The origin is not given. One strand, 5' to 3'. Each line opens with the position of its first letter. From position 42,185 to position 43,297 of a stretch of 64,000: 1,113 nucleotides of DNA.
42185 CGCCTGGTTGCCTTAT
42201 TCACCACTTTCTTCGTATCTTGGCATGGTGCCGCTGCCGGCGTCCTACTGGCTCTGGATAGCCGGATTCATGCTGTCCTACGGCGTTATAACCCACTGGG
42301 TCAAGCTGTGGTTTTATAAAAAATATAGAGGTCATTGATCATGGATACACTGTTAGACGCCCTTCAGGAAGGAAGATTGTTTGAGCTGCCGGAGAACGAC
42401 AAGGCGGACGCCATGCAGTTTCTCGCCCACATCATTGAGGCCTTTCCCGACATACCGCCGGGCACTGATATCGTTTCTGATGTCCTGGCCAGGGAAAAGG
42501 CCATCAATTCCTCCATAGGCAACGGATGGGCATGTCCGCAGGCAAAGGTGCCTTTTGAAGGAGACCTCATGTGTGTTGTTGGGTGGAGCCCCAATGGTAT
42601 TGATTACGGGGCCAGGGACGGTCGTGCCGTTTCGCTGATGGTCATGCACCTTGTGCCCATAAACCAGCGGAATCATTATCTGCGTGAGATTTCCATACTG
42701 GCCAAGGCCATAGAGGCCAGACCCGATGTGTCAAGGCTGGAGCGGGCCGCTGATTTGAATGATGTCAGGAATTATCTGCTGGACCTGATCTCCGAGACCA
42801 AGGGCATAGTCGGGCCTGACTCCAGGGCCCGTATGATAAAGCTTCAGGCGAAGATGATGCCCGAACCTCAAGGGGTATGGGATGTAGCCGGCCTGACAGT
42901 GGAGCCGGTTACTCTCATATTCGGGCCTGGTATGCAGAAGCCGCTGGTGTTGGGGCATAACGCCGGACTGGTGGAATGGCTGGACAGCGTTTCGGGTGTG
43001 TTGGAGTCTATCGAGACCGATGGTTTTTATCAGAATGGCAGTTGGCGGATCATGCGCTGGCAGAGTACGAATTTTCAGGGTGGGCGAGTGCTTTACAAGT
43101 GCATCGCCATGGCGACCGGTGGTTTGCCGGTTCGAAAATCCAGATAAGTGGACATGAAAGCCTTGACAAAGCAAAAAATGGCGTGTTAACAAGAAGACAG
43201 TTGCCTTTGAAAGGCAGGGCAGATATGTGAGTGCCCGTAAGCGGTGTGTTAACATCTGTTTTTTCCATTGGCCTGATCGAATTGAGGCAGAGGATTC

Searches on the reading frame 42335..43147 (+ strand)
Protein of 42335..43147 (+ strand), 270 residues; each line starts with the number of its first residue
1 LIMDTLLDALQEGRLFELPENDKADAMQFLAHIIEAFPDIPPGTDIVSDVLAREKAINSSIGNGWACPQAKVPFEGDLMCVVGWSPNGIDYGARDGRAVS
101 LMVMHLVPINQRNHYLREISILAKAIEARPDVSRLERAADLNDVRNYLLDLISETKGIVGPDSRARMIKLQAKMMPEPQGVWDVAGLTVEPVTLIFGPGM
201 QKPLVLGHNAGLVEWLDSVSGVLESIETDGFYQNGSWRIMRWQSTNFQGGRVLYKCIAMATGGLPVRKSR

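Call 93: search_protein_families(library=pfam, proteins=[window:42335-43147:+], max_evalue=0.00001)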
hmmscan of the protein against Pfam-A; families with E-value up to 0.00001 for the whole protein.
window:42335-43147:+ (270 aa): 1 family
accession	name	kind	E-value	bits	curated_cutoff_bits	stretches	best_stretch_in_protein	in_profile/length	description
PF00359.27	PTS_EIIA_2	-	1.5e-15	57.9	27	1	21-149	15-142/144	Phosphoenolpyruvate-dependent sugar phosphotransferase system, EIIA 2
